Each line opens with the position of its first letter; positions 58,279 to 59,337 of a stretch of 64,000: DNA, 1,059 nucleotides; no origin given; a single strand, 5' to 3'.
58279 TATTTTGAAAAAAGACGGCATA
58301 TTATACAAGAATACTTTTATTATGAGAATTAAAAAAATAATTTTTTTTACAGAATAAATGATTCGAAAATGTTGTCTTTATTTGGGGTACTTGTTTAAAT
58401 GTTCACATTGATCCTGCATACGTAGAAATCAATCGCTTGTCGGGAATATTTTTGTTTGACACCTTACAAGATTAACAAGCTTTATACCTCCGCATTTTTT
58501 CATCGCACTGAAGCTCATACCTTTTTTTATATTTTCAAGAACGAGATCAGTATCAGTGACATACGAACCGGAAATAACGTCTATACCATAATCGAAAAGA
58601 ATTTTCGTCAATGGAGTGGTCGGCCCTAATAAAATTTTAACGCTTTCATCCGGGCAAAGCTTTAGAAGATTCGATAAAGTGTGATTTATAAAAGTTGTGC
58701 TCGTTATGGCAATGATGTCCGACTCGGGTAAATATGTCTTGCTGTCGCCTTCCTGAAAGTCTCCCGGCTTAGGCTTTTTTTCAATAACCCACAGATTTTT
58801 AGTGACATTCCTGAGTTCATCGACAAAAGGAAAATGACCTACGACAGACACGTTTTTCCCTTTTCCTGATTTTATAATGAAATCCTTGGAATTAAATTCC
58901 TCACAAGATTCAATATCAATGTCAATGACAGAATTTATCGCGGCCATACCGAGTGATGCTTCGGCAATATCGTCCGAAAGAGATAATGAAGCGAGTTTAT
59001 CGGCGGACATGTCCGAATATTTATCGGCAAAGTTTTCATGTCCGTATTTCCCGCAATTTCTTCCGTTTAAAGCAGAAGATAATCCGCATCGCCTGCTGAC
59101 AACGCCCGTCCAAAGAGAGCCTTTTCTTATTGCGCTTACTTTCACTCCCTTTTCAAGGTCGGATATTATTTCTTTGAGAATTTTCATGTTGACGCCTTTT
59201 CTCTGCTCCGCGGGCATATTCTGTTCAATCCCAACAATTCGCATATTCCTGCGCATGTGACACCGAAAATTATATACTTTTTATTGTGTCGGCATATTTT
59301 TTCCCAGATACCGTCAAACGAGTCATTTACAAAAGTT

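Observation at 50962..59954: Contiguous metal-handling island: FmdE, Tup/Mod ABC importer, Sec-FdhAB and two tandem DUF364 putative chelation proteins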

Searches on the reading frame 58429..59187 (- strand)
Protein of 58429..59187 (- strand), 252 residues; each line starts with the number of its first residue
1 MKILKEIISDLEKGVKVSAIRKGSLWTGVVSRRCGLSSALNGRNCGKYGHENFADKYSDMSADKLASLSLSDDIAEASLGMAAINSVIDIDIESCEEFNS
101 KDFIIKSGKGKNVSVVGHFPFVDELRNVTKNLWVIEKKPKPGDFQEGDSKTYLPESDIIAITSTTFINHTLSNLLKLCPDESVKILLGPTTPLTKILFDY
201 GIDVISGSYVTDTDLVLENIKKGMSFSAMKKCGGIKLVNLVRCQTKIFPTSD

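Call 3: search_protein_families(library=pfam, proteins=[window:58429-59187:-], max_evalue=0.01)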
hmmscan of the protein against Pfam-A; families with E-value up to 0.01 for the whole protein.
window:58429-59187:- (252 aa): 2 families
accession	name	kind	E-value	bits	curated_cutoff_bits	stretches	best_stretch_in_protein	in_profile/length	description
PF04016.18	DUF364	-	7.9e-37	126.6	23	1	105-238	6-146/147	Putative heavy-metal chelation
PF13938.11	DUF4213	-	1.9e-11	44.5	23.5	1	6-88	3-75/75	Putative heavy-metal chelation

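Call 4: search_protein_families(library=ncbifam, proteins=[window:58429-59187:-], max_evalue=0.01)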
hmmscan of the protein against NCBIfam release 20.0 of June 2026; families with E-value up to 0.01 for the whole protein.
window:58429-59187:- (252 aa): 0 families

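Call 28: search_solved_structures(query=window:58429-59187:-, max_evalue=1, show_alignments=1)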
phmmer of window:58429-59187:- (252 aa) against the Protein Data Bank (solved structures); distinct sequences matched with E-value up to 1: 2.
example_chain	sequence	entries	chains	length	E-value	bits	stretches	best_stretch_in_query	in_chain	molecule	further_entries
3l5o_A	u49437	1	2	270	9.6e-19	71.2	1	84-214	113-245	uncharacterized protein from DUF364 family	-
3npg_A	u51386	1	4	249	1.8e-06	31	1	71-226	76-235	uncharacterized DUF364 family protein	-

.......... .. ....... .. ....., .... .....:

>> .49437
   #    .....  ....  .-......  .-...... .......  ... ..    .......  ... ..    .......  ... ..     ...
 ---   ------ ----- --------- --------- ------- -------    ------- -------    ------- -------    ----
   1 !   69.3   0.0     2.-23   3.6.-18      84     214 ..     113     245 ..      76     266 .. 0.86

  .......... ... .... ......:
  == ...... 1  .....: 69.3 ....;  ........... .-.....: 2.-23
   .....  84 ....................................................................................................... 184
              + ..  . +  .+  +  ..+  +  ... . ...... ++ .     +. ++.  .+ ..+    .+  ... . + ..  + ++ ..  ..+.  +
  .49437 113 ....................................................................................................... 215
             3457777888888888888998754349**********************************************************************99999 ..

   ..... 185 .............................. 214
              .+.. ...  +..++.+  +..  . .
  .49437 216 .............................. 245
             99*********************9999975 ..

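Call 31: find_homologous_proteins(query=window:58429-59187:-)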
Query window:58429-59187:- (252 aa): 1365 proteins with E <= 0.001 among 1899 candidates; the best 120 are listed.
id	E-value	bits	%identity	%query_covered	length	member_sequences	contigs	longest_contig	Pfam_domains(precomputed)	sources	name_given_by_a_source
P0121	1.7e-161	553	100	100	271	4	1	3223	PF13938.12,PF04016.19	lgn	-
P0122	1.9e-100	353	65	98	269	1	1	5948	PF13938.12,PF04016.19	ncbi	-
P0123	3.3e-100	353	64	98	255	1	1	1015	PF13938.12,PF04016.19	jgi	-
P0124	2.6e-99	350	64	98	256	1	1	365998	PF13938.12,PF04016.19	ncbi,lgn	ncbi:MAG: DUF364 domain-containing protein [Pseudomonadota bacterium]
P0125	3.8e-97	343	62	96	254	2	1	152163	PF13938.12,PF04016.19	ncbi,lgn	-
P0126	6.5e-96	339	61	96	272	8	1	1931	PF13938.12,PF04016.19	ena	-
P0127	5.1e-95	336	63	98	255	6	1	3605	PF13938.12,PF04016.19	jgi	-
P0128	1.2e-94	334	62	96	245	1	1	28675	PF13938.12,PF04016.19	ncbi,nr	ncbi:MAG: DUF364 domain-containing protein [Candidatus Lokiarchaeota archaeon]|nr:DUF364 domain-cont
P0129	1.2e-94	334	61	96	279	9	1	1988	PF13938.12,PF04016.19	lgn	-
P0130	4.0e-94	333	61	96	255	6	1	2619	PF13938.12,PF04016.19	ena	-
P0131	2.0e-93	330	61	98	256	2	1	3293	PF13938.12,PF04016.19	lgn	-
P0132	2.1e-92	327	64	93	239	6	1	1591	PF13938.12,PF04016.19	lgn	-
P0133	5.1e-89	316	60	96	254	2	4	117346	PF13938.12,PF04016.19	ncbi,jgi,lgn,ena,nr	ncbi:MAG TPA: DUF364 domain-containing protein [Spirochaetota bacterium]|nr:DUF364 domain-containing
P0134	4.7e-88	313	58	98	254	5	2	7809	PF13938.12,PF04016.19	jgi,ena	-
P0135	4.0e-86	307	57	98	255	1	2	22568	PF13938.12,PF04016.19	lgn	-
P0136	1.5e-84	301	59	96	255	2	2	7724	PF13938.12,PF04016.19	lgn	-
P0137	9.6e-84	299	57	96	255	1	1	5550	PF13938.12,PF04016.19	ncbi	-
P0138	1.4e-82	295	63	86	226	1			PF13938.12,PF04016.19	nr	nr:DUF364 domain-containing protein [Candidatus Sigynarchaeota archaeon]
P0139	5.0e-82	293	56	96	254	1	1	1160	PF13938.12,PF04016.19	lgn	-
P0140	2.3e-80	288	53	98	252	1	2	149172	PF13938.12,PF04016.19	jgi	jgi:uncharacterized protein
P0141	1.3e-79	285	53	96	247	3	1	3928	PF13938.12,PF04016.19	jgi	jgi:uncharacterized protein (DUF4213/DUF364 family)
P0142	3.0e-79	284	52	97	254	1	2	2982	PF13938.12,PF04016.19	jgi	jgi:uncharacterized protein (DUF4213/DUF364 family)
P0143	7.3e-79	283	54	96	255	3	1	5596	PF13938.12,PF04016.19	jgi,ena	-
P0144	4.5e-78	280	55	96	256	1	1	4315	PF13938.12,PF04016.19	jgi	jgi:uncharacterized protein (DUF4213/DUF364 family)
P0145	5.2e-78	280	56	96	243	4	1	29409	PF13938.12,PF04016.19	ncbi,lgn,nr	ncbi:MAG: DUF364 domain-containing protein [Deltaproteobacteria bacterium]|nr:DUF364 domain-containi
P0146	6.4e-78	280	54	96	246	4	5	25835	PF13938.12,PF04016.19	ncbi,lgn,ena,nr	ncbi:MAG TPA: hypothetical protein DDW17_06685 [Deltaproteobacteria bacterium]|nr:hypothetical prote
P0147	1.2e-77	279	53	96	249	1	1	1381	PF13938.12,PF04016.19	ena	-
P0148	2.3e-77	278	53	96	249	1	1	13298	PF13938.12,PF04016.19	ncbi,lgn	-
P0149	3.7e-77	277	50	98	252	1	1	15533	PF13938.12,PF04016.19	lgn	-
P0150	4.3e-77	277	52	96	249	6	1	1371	PF13938.12,PF04016.19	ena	-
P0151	4.8e-77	277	53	96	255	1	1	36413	PF13938.12,PF04016.19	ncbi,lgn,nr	ncbi:MAG: DUF364 domain-containing protein [Spirochaetes bacterium]|nr:DUF364 domain-containing prot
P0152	5.7e-77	277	53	96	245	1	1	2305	PF13938.12,PF04016.19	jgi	-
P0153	6.5e-77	276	52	96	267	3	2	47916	PF13938.12,PF04016.19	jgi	jgi:uncharacterized protein (DUF4213/DUF364 family)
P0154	3.7e-76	274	52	96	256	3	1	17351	PF13938.12,PF04016.19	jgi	jgi:uncharacterized protein (DUF4213/DUF364 family)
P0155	4.1e-76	274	53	96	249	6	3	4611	PF13938.12,PF04016.19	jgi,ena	-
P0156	4.3e-76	274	53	96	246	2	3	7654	PF13938.12,PF04016.19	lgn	-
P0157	4.6e-76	274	52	96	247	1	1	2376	PF13938.12,PF04016.19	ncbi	-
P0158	6.0e-76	273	52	95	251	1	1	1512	PF13938.12,PF04016.19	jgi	jgi:uncharacterized protein (DUF4213/DUF364 family)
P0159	8.3e-76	273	51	96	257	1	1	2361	PF13938.12,PF04016.19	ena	-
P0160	9.5e-76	273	54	97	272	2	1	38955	PF13938.12,PF04016.19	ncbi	-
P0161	1.6e-75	272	52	96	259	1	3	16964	PF13938.12,PF04016.19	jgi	jgi:uncharacterized protein (DUF4213/DUF364 family)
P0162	2.7e-75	271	53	96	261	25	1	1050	PF13938.12,PF04016.19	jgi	-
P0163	2.8e-75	271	50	96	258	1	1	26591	PF13938.12,PF04016.19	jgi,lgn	jgi:hypothetical protein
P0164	3.3e-75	271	51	96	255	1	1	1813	PF13938.12,PF04016.19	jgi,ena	-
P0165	4.2e-75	271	53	96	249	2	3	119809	PF13938.12,PF04016.19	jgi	jgi:uncharacterized protein (DUF4213/DUF364 family)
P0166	1.1e-74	269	50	98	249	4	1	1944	PF13938.12,PF04016.19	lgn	-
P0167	1.6e-74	269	50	98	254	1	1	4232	PF13938.12,PF04016.19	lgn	-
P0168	2.0e-74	268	52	97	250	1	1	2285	PF13938.12,PF04016.19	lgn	-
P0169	2.8e-74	268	55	95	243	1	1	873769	PF13938.12,PF04016.19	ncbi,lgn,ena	-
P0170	3.1e-74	268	53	96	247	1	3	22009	PF13938.12,PF04016.19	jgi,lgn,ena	-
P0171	4.2e-74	267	52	96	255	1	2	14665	PF13938.12,PF04016.19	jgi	jgi:uncharacterized protein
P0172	4.4e-74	267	51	95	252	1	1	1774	PF13938.12,PF04016.19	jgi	jgi:uncharacterized protein (DUF4213/DUF364 family)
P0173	7.7e-74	266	51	98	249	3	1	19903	PF13938.12,PF04016.19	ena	-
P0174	9.4e-74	266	50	97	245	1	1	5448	PF13938.12,PF04016.19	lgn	-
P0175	9.5e-74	266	52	96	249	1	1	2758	PF13938.12,PF04016.19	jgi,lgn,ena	-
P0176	9.9e-74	266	53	96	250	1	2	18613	PF13938.12,PF04016.19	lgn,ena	-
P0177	1.9e-73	265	49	96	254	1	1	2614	PF13938.12,PF04016.19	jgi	jgi:uncharacterized protein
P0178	2.2e-73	265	51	96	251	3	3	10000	PF13938.12,PF04016.19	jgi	-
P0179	3.2e-73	264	49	100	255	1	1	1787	PF13938.12,PF04016.19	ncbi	-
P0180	3.8e-73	264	51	96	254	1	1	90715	PF13938.12,PF04016.19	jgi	jgi:uncharacterized protein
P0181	6.0e-73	263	53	95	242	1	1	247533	PF13938.12,PF04016.19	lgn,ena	-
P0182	6.6e-73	263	51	96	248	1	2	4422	PF13938.12,PF04016.19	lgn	-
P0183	7.7e-73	263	52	96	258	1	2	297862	PF13938.12,PF04016.19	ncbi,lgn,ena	-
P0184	9.3e-73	263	53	96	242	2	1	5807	PF13938.12,PF04016.19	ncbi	ncbi:MAG: DUF364 domain-containing protein [Syntrophales bacterium]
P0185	1.1e-72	263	50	98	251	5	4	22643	PF13938.12,PF04016.19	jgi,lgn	jgi:hypothetical protein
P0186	1.3e-72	262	50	96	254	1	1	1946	PF13938.12,PF04016.19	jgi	jgi:uncharacterized protein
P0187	1.4e-72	262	52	96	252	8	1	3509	PF13938.12,PF04016.19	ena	-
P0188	1.5e-72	262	50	96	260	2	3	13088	PF13938.12,PF04016.19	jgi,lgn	-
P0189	2.0e-72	262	51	97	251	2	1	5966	PF13938.12,PF04016.19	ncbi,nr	ncbi:MAG: hypothetical protein A4E64_02402 [Syntrophorhabdus sp. PtaU1.Bin058]|nr:MAG: hypothetical 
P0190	2.7e-72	261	52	95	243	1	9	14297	PF13938.12,PF04016.19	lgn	-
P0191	5.3e-72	260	52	96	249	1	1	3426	PF13938.12,PF04016.19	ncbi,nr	ncbi:MAG: DUF364 domain-containing protein, partial [Syntrophales bacterium]|nr:DUF364 domain-contai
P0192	5.4e-72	260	51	95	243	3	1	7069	PF13938.12,PF04016.19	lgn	-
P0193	7.2e-72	260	51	95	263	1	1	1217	PF13938.12,PF04016.19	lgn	-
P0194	9.9e-72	259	50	97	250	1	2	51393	PF13938.12,PF04016.19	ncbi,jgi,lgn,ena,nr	ncbi:MAG: DUF364 domain-containing protein [Syntrophorhabdaceae bacterium]|nr:DUF364 domain-containi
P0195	1.0e-71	259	51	96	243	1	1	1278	PF13938.12,PF04016.19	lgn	-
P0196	1.4e-71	259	51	95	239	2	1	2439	PF13938.12,PF04016.19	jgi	-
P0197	1.5e-71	259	50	96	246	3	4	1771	PF13938.12,PF04016.19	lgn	-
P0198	1.5e-71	259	51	97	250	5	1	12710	PF13938.12,PF04016.19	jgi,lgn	-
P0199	1.5e-71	259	50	96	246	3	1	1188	PF13938.12,PF04016.19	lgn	-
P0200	1.8e-71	259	48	96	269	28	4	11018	PF13938.12,PF04016.19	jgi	jgi:hypothetical protein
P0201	1.9e-71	259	50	99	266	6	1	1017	PF13938.12,PF04016.19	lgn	-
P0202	2.3e-71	258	53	95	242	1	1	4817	PF13938.12,PF04016.19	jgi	jgi:uncharacterized protein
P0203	2.9e-71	258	53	95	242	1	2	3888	PF13938.12,PF04016.19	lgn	-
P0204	2.9e-71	258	51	95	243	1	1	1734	PF13938.12,PF04016.19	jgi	jgi:uncharacterized protein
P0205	3.0e-71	258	50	95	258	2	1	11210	PF13938.12,PF04016.19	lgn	-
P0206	3.2e-71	258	53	91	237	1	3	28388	PF13938.12,PF04016.19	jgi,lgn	jgi:hypothetical protein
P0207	5.7e-71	257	51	95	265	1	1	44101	PF13938.12,PF04016.19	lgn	-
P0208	5.8e-71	257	50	97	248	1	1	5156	PF13938.12,PF04016.19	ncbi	-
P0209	5.9e-71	257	49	95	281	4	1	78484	PF13938.12,PF04016.19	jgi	-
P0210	6.4e-71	257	51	95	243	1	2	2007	PF13938.12,PF04016.19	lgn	-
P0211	6.4e-71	257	50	99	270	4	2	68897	PF13938.12,PF04016.19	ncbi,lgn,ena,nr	ncbi:MAG TPA: DUF364 domain-containing protein [Syntrophorhabdaceae bacterium]|nr:DUF364 domain-cont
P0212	6.5e-71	257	49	96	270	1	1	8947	PF13938.12,PF04016.19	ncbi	-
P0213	1.2e-70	256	51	96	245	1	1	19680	PF13938.12,PF04016.19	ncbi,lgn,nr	ncbi:MAG: DUF364 domain-containing protein [Syntrophorhabdaceae bacterium]|nr:DUF364 domain-containi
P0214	1.9e-70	255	51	95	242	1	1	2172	PF13938.12,PF04016.19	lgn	-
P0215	2.1e-70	255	49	97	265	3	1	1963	PF13938.12,PF04016.19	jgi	-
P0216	2.2e-70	255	51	96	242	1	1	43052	PF13938.12,PF04016.19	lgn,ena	-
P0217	2.5e-70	255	49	96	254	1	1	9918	PF13938.12,PF04016.19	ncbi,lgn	-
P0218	3.3e-70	254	50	97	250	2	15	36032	PF13938.12,PF04016.19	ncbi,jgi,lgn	jgi:uncharacterized protein (DUF4213/DUF364 family)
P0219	4.5e-70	254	52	96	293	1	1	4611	PF13938.12,PF04016.19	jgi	-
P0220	4.5e-70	254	51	95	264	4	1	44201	PF13938.12,PF04016.19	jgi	-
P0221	5.5e-70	254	49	95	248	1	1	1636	PF13938.12,PF04016.19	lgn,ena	-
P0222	5.6e-70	254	49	95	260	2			PF13938.12,PF04016.19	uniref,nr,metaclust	uniref:Heavy-metal chelation domain-containing protein n=1 Tax=uncultured Desulfobacterium sp. TaxID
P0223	6.0e-70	254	49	97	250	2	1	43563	PF13938.12,PF04016.19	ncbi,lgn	-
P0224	7.3e-70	253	48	96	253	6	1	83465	PF13938.12,PF04016.19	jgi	-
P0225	7.7e-70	253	50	96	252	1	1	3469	PF13938.12,PF04016.19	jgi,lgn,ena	-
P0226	8.0e-70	253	51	95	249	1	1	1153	PF13938.12,PF04016.19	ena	-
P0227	1.1e-69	253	52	96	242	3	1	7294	PF13938.12,PF04016.19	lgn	-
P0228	1.2e-69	253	50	96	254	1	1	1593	PF13938.12,PF04016.19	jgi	jgi:uncharacterized protein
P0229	1.8e-69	252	51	95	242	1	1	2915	PF13938.12,PF04016.19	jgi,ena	-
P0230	1.8e-69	252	50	94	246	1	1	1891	PF13938.12,PF04016.19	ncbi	-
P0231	1.8e-69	252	50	95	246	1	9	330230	PF13938.12,PF04016.19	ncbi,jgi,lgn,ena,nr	ncbi:MAG TPA: DUF364 domain-containing protein [Syntrophorhabdaceae bacterium]|nr:DUF364 domain-cont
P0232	2.0e-69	252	51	95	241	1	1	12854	PF13938.12,PF04016.19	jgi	jgi:uncharacterized protein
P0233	2.2e-69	252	49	93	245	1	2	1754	PF13938.12,PF04016.19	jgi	jgi:uncharacterized protein (DUF4213/DUF364 family)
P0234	2.8e-69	251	53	86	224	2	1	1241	PF13938.12,PF04016.19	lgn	-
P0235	3.9e-69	251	48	96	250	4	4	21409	PF13938.12,PF04016.19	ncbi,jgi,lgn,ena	-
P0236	4.4e-69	251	47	98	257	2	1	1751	PF13938.12,PF04016.19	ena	-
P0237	6.2e-69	250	50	96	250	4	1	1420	PF13938.12,PF04016.19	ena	-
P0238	8.0e-69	250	48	96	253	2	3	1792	PF13938.12,PF04016.19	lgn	-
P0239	8.1e-69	250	49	97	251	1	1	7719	PF13938.12,PF04016.19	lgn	-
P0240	8.3e-69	250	49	95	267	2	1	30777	PF13938.12,PF04016.19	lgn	-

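Call 32: find_encoding_contigs(protein=P0124, flank=10000, max_places=1)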
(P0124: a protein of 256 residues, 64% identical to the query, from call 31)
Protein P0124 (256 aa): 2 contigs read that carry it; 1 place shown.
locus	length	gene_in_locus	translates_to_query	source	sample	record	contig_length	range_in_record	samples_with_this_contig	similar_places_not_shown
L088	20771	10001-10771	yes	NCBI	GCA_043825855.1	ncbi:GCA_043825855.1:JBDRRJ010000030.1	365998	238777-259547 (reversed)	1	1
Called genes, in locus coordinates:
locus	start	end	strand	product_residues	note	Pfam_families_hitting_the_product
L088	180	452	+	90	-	-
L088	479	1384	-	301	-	PF00912:Transgly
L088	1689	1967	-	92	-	PF01649:Ribosomal_S20p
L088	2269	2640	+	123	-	-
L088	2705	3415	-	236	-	PF02463:SMC_N (faint), PF13555:AAA_29 (weak), PF00005:ABC_tran, PF13304:AAA_21 (faint)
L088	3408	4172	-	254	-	PF13555:AAA_29 (weak), PF00005:ABC_tran, PF13304:AAA_21 (faint), PF12399:BCA_ABC_TP_C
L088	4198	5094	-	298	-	PF02653:BPD_transp_2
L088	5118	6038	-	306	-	PF02653:BPD_transp_2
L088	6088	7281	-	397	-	PF13433:Peripla_BP_5 (faint), PF13458:Peripla_BP_6, PF01094:ANF_receptor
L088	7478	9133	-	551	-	PF00501:AMP-binding, PF13193:AMP-binding_C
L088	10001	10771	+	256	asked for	PF13938:DUF4213, PF04016:DUF364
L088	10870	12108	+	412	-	PF13579:Glyco_trans_4_4 (weak), PF13439:Glyco_transf_4, PF20706:GT4-conflict, PF00534:Glycos_transf_1, PF13692:Glyco_trans_1_4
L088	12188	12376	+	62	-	-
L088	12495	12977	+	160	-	PF10604:Polyketide_cyc2 (weak)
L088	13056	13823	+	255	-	-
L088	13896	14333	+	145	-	PF18905:DUF5661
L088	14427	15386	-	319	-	PF00140:Sigma70_r1_2, PF04542:Sigma70_r2, PF04545:Sigma70_r4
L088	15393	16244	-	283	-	PF02811:PHP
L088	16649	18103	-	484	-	PF01139:RtcB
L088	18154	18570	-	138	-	PF01951:Archease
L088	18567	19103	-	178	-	PF00857:Isochorismatase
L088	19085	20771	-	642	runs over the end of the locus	PF00330:Aconitase, PF00694:Aconitase_C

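Call 33: find_encoding_contigs(protein=P0125, flank=10000, max_places=1)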
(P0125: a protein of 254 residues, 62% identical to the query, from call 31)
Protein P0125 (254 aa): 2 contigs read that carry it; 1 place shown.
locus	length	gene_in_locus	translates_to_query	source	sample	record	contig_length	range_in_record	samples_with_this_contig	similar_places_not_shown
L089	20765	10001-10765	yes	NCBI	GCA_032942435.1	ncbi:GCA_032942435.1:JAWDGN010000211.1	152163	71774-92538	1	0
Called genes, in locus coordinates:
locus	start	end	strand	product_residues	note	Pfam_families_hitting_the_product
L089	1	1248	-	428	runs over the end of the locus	PF06808:DctM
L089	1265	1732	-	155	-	PF04290:DctQ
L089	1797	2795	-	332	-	PF03480:DctP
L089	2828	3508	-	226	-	PF00392:GntR, PF07729:FCD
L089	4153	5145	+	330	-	PF03480:DctP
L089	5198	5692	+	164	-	PF04290:DctQ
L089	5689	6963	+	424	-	PF06808:DctM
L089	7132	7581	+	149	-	PF08821:CGGC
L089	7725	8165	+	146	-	PF03473:MOSC (faint)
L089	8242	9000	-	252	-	PF04016:DUF364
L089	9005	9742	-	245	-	PF13531:SBP_bac_11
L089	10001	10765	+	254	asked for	PF13938:DUF4213, PF04016:DUF364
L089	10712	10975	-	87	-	-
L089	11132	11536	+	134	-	PF03551:PadR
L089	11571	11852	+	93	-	PF17253:DUF5320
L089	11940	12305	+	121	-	PF02579:Nitro_FeMo-Co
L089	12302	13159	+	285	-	PF01656:CbiA, PF10609:ParA (faint), PF13614:AAA_31 (faint), PF00037:Fer4 (weak), PF12837:Fer4_6 (weak), PF14697:Fer4_21 (weak), PF13187:Fer4_9 (weak), PF00037:Fer4 (weak), +4 more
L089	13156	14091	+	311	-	PF01656:CbiA, PF10609:ParA (faint), PF13237:Fer4_10 (faint), PF12797:Fer4_2 (faint), PF12838:Fer4_7 (weak), PF13187:Fer4_9 (weak), PF14697:Fer4_21 (weak), PF00037:Fer4 (weak), +1 more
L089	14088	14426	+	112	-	PF02579:Nitro_FeMo-Co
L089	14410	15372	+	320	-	PF10609:ParA, PF01656:CbiA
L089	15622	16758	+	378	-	PF12801:Fer4_5, PF12838:Fer4_7 (faint), PF13237:Fer4_10 (weak)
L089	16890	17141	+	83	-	PF00578:AhpC-TSA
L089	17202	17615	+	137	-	PF00578:AhpC-TSA, PF08534:Redoxin (weak), PF10417:1-cysPrx_C (weak)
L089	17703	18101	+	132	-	PF04143:Sulf_transp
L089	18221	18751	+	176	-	PF20398:DUF6691 (weak), PF04143:Sulf_transp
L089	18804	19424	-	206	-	PF02663:FmdE, PF01258:zf-dskA_traR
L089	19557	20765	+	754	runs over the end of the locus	PF00795:CN_hydrolase, PF02540:NAD_synthase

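Call 34: find_encoding_contigs(protein=P0133, flank=10000, max_places=1)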
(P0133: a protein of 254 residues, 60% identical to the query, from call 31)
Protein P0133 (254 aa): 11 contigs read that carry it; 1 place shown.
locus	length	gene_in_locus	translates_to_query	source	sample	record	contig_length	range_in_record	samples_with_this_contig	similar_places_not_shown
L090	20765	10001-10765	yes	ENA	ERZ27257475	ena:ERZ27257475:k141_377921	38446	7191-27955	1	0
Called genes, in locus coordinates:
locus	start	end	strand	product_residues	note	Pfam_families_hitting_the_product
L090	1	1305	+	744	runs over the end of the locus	PF00708:Acylphosphatase, PF07503:zf-HYPF, PF01300:Sua5_yciO_yrdC, PF17788:HypF_C, PF22521:HypF_C_2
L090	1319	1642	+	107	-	PF01155:HypA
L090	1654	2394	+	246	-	PF02492:cobW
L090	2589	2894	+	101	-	-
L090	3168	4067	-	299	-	-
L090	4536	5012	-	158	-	PF00583:Acetyltransf_1, PF13673:Acetyltransf_10, PF13508:Acetyltransf_7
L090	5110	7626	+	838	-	-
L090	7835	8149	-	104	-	PF03091:CutA1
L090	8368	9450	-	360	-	PF00149:Metallophos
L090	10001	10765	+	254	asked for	PF13938:DUF4213, PF04016:DUF364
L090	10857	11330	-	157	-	PF03266:NTPase_1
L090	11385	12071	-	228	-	-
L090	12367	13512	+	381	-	PF01497:Peripla_BP_2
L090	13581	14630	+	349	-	PF01032:FecCD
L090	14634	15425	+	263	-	PF00005:ABC_tran, PF13304:AAA_21 (faint)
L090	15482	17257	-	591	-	PF04055:Radical_SAM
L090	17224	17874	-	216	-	PF13847:Methyltransf_31, PF08241:Methyltransf_11, PF13649:Methyltransf_25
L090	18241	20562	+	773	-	PF07715:Plug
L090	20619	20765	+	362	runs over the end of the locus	-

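Call 46: predict_structure(alignment_id=A2)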
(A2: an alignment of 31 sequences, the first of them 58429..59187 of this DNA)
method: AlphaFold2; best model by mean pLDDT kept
length: 252 residues; sequences in the alignment: 31
mean_pLDDT: 89.6   pTM: 0.87
mean pLDDT of the five models: 89.6, 89.5, 88.4, 87.1, 85.3
residues with pLDDT >= 90: 180; 70-90: 54; 50-70: 7; < 50: 11
segments of 3 or more residues with pLDDT < 50: 42-51
pLDDT, mean of each block of 10 residues (from residue 1): 94 95 92 89 43 76 96 91 95 89 94 93 95 92 92 97 87 95 94 96 95 96 91 94 79 48
secondary structure, 60 per line:
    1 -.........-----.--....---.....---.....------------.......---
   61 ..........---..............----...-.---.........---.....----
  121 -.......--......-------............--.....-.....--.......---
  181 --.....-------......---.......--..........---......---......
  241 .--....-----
elements in order: H2-10 E19-22 E26-30 E34-38 H51-57 H62-70 H74-87 H100-108 E112-116 H122-128 E131-136 H146-155 E158-162 H164-168 H171-177 E183-187 H195-200 E204-210 H213-222 H226-231 E235-241 H244-247
